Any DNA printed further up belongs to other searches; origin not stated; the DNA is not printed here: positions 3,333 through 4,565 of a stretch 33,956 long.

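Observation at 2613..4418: PfkB kinase fused to a QNG1(DUF2419)/HhH-GPD-like Fe-S glycosylase: possible one-polypeptide nucleoside salvage route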

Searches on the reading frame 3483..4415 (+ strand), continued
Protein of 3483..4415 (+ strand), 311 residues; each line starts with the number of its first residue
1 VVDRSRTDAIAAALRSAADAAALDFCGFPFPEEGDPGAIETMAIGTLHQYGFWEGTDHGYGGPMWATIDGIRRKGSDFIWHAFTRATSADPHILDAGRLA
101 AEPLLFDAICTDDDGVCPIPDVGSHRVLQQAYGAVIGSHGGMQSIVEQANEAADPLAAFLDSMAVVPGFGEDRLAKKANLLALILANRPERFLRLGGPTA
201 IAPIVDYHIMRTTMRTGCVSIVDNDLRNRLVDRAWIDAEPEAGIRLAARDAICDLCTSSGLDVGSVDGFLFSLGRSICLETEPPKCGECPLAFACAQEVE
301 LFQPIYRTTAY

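Call 35: search_solved_structures(query=A3, max_evalue=1, show_alignments=3)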
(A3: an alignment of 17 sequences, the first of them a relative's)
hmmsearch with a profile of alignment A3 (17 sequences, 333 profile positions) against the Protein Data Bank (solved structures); distinct sequences matched with E-value up to 1: 16.
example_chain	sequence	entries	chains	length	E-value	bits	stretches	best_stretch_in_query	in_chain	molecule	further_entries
7uk3_A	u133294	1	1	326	4.8e-10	42.2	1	4-273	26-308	Queuosine salvage protein DUF2419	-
7u07_A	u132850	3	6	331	5e-10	42.2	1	4-273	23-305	Queuine salvage enzyme DUF2419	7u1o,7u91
7u5a_A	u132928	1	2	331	6.6e-10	41.8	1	4-148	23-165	Queuine salvage enzyme DUF2419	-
7ulc_A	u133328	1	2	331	2.8e-09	39.7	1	4-273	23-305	Queuosine salvage protein DUF2419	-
7ugk_A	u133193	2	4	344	1.2e-07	34.3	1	30-248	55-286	Queuosine salvage protein DUF2419 | Queuosine salvage protein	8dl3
4ltb_A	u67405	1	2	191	0.021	17.1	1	81-174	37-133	Tripartite motif-containing 25 variant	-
5nt1_A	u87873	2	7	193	0.022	17.1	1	81-174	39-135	E3 ubiquitin/ISG15 ligase TRIM25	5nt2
7yhq_A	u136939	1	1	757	0.063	15.6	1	190-295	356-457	Sex-determining region Y protein,DNA glycosylase/AP lyase ROS1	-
5k5d_B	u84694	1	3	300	0.12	14.6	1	77-175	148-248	ParB domain protein nuclease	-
6fln_A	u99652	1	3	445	0.12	14.6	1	81-174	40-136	E3 ubiquitin/ISG15 ligase TRIM25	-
1xqo_A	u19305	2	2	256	0.15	14.3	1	241-276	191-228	8-oxoguanine DNA glycosylase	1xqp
5k5a_B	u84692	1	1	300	0.18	14.1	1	77-175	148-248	ParB domain protein nuclease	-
4unf_A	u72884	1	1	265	0.29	13.4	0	261-297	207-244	ENDONUCLEASE III-1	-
4tps_A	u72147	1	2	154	0.3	13.3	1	35-98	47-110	Sporulation inhibitor of replication protein SirA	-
7yho_A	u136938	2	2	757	0.31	13.3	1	254-295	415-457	Sex-determining region Y protein,DNA glycosylase/AP lyase ROS1 | Sex-determining region Y protein,REPRESSOR OF SILENCING 1,DNA glycosylase/AP lyase ROS1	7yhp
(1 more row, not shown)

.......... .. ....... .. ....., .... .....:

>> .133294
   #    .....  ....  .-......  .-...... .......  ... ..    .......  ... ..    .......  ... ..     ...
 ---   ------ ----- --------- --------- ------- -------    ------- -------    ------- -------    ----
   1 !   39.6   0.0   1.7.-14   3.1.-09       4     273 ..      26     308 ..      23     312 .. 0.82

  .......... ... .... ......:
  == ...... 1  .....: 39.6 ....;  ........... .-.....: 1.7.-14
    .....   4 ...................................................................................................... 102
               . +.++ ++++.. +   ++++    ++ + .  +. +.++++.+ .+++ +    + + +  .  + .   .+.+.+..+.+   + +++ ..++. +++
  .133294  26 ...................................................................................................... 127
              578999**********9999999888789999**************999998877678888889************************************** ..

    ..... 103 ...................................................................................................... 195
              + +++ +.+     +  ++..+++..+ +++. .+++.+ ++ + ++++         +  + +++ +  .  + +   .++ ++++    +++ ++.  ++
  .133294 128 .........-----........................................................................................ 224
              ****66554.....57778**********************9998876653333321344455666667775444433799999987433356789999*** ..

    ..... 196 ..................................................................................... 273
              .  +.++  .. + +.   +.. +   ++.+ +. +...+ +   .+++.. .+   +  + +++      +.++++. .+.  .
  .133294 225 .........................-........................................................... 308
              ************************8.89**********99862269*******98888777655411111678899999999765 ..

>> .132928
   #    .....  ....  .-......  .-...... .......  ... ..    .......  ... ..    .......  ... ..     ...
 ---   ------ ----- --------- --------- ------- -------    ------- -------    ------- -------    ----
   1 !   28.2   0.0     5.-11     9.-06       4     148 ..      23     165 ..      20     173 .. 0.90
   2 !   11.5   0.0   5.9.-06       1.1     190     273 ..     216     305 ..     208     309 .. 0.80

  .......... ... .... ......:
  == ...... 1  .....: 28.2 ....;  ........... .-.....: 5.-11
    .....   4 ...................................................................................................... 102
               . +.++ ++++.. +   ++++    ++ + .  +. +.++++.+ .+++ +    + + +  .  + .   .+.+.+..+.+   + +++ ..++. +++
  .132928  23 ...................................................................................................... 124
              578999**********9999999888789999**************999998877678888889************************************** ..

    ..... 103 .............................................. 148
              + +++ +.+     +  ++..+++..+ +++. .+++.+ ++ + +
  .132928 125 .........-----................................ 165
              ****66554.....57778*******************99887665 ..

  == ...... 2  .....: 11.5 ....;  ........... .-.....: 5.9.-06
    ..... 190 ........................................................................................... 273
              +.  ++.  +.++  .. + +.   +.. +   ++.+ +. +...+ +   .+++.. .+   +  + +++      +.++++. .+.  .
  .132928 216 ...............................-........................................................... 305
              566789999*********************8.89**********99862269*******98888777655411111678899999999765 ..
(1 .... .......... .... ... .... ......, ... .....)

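Call 37: find_related_loci(query=A2, collection=genome_contigs, flank=10000)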
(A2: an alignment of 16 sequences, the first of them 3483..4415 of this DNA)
Query A2 (311 aa) in genome_contigs; peptide patterns used: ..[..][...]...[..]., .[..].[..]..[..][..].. (x = any residue, [..] = any of these).
383 stretches matched a pattern; 360 encode a relative of the query (tblastn E <= 1e-3); the best 80 are kept; 80 distinct loci.
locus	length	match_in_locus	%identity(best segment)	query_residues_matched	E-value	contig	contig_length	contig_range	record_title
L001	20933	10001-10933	71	1-311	8e-151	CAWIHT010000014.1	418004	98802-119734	MAG: uncultured Actinomycetota bacterium isolate MFD03804.bin.1.164 genome assembly, contig: contig_31019, whole genome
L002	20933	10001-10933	71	1-311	1e-149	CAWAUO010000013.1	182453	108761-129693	MAG: uncultured Actinomycetota bacterium isolate MFD03804.bin.3.97 genome assembly, contig: contig_42278, whole genome s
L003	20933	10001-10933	69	1-311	6e-147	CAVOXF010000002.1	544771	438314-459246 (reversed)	MAG: uncultured Actinomycetota bacterium isolate MFD09964.bin.1.174 genome assembly, contig: contig_18490, whole genome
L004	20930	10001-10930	68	2-311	7e-145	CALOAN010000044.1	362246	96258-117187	MAG: uncultured actinomycete isolate LOGT_bin.0024 genome assembly, contig: contig_9696, whole genome shotgun sequence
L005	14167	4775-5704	68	2-311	4e-143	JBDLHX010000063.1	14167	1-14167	MAG: Actinomycetota bacterium isolate MAG003 MAG003_63, whole genome shotgun sequence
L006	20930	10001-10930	66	2-311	3e-142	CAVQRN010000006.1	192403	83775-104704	MAG: uncultured Actinomycetota bacterium isolate MFD09779.bin.2.174 genome assembly, contig: contig_42603, whole genome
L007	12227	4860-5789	66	2-311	1e-141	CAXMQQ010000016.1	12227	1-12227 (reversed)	MAG: uncultured Acidimicrobiia bacterium isolate 10C-St20-MC-01_bin.8.orig genome assembly, contig: k141_1012229, whole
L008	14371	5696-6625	66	2-311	2e-139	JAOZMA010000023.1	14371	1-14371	MAG: Acidimicrobiia bacterium isolate GMC2.metabat2.12 GMC2_697_length_14371_cov_8.969824, whole genome shotgun sequence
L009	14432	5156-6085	65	2-311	3e-139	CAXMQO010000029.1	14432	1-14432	MAG: uncultured Saprospiraceae bacterium isolate 07C-BC-St07_bin.8.orig genome assembly, contig: k141_1260414, whole gen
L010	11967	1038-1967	66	2-311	5e-137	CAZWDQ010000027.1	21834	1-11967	MAG TPA_asm: uncultured Acidimicrobiaceae bacterium isolate SRP155585_co2_192 genome assembly, contig: NODE_1087_length_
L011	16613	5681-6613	65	1-311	2e-136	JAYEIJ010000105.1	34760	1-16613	MAG: Actinomycetota bacterium isolate MAG194 MAG194_105, whole genome shotgun sequence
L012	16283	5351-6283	62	1-311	3e-130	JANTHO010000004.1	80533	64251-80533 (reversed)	MAG: Acidimicrobiia bacterium isolate bin30015 c_000000000007, whole genome shotgun sequence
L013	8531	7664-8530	61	1-289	1e-119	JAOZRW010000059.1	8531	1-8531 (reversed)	MAG: Acidimicrobiia bacterium isolate GMC6.maxbin2.077 GMC6_10510_length_8531_cov_12.167650, whole genome shotgun sequen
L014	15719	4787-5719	73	1-311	1e-146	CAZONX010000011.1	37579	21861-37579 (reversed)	MAG TPA_asm: uncultured Acidimicrobiaceae bacterium isolate SRP155585_co2_211 genome assembly, contig: NODE_320_length_3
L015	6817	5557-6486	57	2-311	6e-117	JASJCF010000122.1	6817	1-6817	MAG: Acidimicrobiia bacterium isolate MO_140.B29 MO_140.c_6017, whole genome shotgun sequence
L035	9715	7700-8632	63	1-311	2e-133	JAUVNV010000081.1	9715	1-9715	MAG: Acidimicrobiia bacterium isolate CSMAG_619 CSMAG_619_k141_1728957_length_9715_cov_9.0000, whole genome shotgun sequ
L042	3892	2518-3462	42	2-311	5e-72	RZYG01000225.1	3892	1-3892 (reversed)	MAG: Spartobacteria bacterium isolate INTA.AUR.007 contig-100_13178, whole genome shotgun sequence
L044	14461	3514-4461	41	1-311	6e-70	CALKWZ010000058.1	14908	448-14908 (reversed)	MAG TPA_asm: uncultured Verrucomicrobia bacterium isolate SRR3330206_bin.99_CONCOCT_v1.1_MAG genome assembly, contig: ER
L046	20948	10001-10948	40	1-311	4e-69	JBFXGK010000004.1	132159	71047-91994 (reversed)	MAG: Kiritimatiellia bacterium isolate CA_2019_TPIn_161 NODE_470_length_132159_cov_38.590221_TPIn, whole genome shotgun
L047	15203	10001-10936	41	5-311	2e-69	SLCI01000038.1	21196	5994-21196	MAG: Kiritimatiellae bacterium isolate CSSed162cmB_494 CSSed16-2cmB-5312, whole genome shotgun sequence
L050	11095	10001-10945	41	2-311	2e-68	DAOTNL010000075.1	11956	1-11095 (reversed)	MAG TPA_asm: Kiritimatiellia bacterium isolate AMR_MDS_2896 NODE_5098_length_11956_cov_5.693723, whole genome shotgun se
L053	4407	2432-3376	40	2-311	3e-67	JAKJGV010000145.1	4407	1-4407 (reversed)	MAG: Verrucomicrobia bacterium isolate UR.bin260 NODE_145_length_4407_cov_2.476905, whole genome shotgun sequence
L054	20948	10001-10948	40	1-311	4e-67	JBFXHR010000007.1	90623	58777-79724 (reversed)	MAG: Kiritimatiellia bacterium isolate CA_2019_TPIn_191 NODE_883_length_90623_cov_6.830169_TPIn, whole genome shotgun se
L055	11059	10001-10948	40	1-311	6e-67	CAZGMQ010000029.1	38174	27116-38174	MAG TPA_asm: uncultured Verrucomicrobiota bacterium isolate binchicken_co181_152 genome assembly, contig: NODE_1322_leng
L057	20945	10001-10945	38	2-311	1e-66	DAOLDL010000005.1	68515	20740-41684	MAG TPA_asm: Kiritimatiellia bacterium isolate AMR_MDS_0153 NODE_93_length_68515_cov_18.128031, whole genome shotgun seq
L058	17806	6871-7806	41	2-311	1e-65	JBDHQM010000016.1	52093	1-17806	MAG: Kiritimatiellia bacterium isolate AS-MESO-3CA.351 NODE_2537_length_52093_cov_6.066403, whole genome shotgun sequenc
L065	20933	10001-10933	39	2-311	4e-65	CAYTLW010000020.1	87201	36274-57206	MAG TPA_asm: uncultured Enterobacteriaceae bacterium isolate binchicken_co141_175 genome assembly, contig: NODE_925_leng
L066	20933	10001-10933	40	2-311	6e-65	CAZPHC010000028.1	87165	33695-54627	MAG TPA_asm: uncultured Enterobacteriaceae bacterium isolate SRP319275_co3_164 genome assembly, contig: NODE_405_length_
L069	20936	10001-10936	39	4-311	2e-64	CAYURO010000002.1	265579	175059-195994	MAG TPA_asm: uncultured Enterobacteriaceae bacterium isolate SRP272421_co4_693 genome assembly, contig: NODE_10_length_2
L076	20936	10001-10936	37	2-311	7e-64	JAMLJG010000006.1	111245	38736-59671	MAG: Kiritimatiellia bacterium isolate ACE_NR_VERR3 ACE_NR_VERR3_6, whole genome shotgun sequence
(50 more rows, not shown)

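Call 43: search_protein_families(library=pfam, proteins=[L065:5285-7279:-, L069:10961-11434:+, L057:3333-6017:+, L055:9431-9943:+, L044:33-1211:+, L066:3727-5256:+, L035:5639-6721:+, L009:2317-3099:+, L004:10953-11789:+, L010:2043-2456:-], max_evalue=0.0001)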
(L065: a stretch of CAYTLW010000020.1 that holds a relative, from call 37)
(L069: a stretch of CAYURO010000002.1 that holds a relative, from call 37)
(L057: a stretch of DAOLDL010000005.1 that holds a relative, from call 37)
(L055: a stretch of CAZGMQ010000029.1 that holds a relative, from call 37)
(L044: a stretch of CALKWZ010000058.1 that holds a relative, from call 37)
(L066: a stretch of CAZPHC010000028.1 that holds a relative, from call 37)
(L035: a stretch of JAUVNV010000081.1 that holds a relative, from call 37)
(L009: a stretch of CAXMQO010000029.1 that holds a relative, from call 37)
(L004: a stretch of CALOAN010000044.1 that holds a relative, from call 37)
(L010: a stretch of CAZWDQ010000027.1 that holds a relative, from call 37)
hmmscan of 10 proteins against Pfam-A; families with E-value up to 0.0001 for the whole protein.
L065:5285-7279:- (664 aa): 3 families
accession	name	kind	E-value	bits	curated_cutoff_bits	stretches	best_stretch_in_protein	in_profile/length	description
PF00441.29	Acyl-CoA_dh_1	-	5.3e-26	92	22.4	2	434-501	75-144/150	Acyl-CoA dehydrogenase, C-terminal domain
PF02770.24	Acyl-CoA_dh_M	-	3.7e-20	72.3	33.3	1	215-319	1-96/97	Acyl-CoA dehydrogenase, middle domain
PF02771.21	Acyl-CoA_dh_N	-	3.8e-08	34.1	22.9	1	80-179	5-94/113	Acyl-CoA dehydrogenase, N-terminal domain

L069:10961-11434:+ (157 aa): 1 family
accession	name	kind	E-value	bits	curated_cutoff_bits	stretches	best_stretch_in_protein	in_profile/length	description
PF01668.23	SmpB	-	1.2e-50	171.7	27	1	13-154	1-142/143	SmpB protein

L057:3333-6017:+ (894 aa): 4 families
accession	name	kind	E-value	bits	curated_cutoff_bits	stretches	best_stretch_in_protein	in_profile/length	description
PF00501.34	AMP-binding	-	1.5e-65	221.9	29.9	1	17-369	2-384/384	AMP-binding enzyme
PF00975.26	Thioesterase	-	3.3e-14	54.1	26.4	1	615-715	2-103/226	Thioesterase domain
PF00550.31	PP-binding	-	1.7e-13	51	20.8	1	529-589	3-65/67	Phosphopantetheine attachment site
PF13193.12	AMP-binding_C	-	1.3e-05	26.4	24.5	1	425-499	1-76/76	AMP-binding enzyme C-terminal domain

L055:9431-9943:+ (170 aa): 2 families
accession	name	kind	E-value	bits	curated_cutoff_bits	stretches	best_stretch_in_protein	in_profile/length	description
PF02410.21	RsfS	-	4.8e-27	94.5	21.6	1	67-163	3-98/98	Ribosomal silencing factor during starvation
PF07382.16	HC2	-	4.9e-05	24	40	1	6-59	8-60/194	Histone H1-like nucleoprotein HC2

L044:33-1211:+ (392 aa): 1 family
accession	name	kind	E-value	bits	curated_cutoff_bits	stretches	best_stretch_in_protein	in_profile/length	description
PF01467.32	CTP_transf_like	-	1.3e-21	77.6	21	1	200-366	1-132/133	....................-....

L066:3727-5256:+ (509 aa): 0 families

L035:5639-6721:+ (360 aa): 4 families
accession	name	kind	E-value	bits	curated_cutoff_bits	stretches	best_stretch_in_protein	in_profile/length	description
PF02518.31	HATPase_c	-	7.6e-28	97.6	26.4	1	254-360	2-108/111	Histidine kinase-, DNA gyrase B-, and HSP90-like ATPase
PF00512.31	HisKA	-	6.2e-16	58.6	26.9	1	147-209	2-66/66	His Kinase A (phospho-acceptor) domain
PF00672.30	HAMP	-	4.8e-08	33.6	25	1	91-141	2-52/53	HAMP domain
PF13581.12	HATPase_c_2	-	7.9e-06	26.3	27.4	1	264-343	38-115/127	Histidine kinase-like ATPase domain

L009:2317-3099:+ (260 aa): 2 families
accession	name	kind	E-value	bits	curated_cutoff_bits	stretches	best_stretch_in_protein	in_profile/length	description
PF00072.30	Response_reg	-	1.6e-33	115.6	30.2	1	36-145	1-111/111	Response regulator receiver domain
PF00486.34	Trans_reg_C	-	3.3e-29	101.2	26.2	1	180-256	1-77/77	Transcriptional regulatory protein, C terminal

L004:10953-11789:+ (278 aa): 0 families

L010:2043-2456:- (137 aa): 0 families

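Call 56: search_protein_families(library=pfam, proteins=[L042:1089-2483:+, L047:8574-9980:+, L046:9112-10008:+, L050:8934-9989:+, L046:10955-12151:+, L047:11035-12348:+, L053:3387-4172:+, L058:7910-9352:+, L054:8954-10000:+, L076:9521-9967:+], max_evalue=0.0001)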
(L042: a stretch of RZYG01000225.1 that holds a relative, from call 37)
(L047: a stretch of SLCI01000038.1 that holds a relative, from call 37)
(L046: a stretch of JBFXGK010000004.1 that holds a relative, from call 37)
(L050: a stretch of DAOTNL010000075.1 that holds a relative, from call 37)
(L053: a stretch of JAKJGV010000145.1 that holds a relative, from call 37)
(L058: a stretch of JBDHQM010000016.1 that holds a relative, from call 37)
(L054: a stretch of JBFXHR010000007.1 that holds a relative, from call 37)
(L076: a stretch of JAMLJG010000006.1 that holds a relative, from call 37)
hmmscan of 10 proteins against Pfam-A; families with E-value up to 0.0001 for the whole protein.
L042:1089-2483:+ (464 aa): 1 family
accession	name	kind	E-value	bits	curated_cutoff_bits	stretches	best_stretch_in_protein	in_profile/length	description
PF00145.23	DNA_methylase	-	2.6e-55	188.6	22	1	63-389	4-314/324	C-5 cytosine-specific DNA methylase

L047:8574-9980:+ (468 aa): 1 family
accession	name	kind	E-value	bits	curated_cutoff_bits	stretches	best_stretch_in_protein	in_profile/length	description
PF00206.25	Lyase_1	-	7.9e-53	180.3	27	1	57-310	46-311/312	Lyase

L046:9112-10008:+ (298 aa): 2 families
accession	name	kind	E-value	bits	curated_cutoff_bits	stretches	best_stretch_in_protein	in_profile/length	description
PF03279.18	Lip_A_acyltrans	-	4.9e-61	206.9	22.3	1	16-285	29-295/295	Bacterial lipid A biosynthesis acyltransferase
PF01553.26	Acyltransferase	-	1.3e-05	25.5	23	1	92-227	2-131/132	Acyltransferase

L050:8934-9989:+ (351 aa): 0 families

L046:10955-12151:+ (398 aa): 1 family
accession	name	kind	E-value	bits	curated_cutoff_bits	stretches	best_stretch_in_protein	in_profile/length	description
PF01139.22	RtcB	-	1.4e-105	354.4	27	1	28-398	1-426/426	tRNA-splicing ligase RtcB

L047:11035-12348:+ (437 aa): 1 family
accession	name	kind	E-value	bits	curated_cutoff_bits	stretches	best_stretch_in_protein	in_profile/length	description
PF00291.31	PALP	-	6.6e-41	141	35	1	78-415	5-295/295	Pyridoxal-phosphate dependent enzyme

L053:3387-4172:+ (261 aa): 4 families
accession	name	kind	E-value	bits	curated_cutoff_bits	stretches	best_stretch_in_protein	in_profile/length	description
PF13561.12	adh_short_C2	-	2.9e-60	204.2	27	1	29-254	6-235/236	Enoyl-(Acyl carrier protein) reductase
PF00106.31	adh_short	-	1e-48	165.9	26.6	1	20-204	1-189/195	short chain dehydrogenase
PF08659.16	KR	-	1.9e-08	34.9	22.6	1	21-178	2-163/180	KR domain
PF23441.1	SDR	-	7.9e-06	25.9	27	1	18-254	6-255/258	SDR-like rossmann domain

L058:7910-9352:+ (480 aa): 1 family
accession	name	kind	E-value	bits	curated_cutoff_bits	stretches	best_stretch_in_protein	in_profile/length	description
PF03062.24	MBOAT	-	2e-16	60.7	27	1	157-381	81-325/337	MBOAT, membrane-bound O-acyltransferase family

L054:8954-10000:+ (349 aa): 0 families

L076:9521-9967:+ (148 aa): 0 families
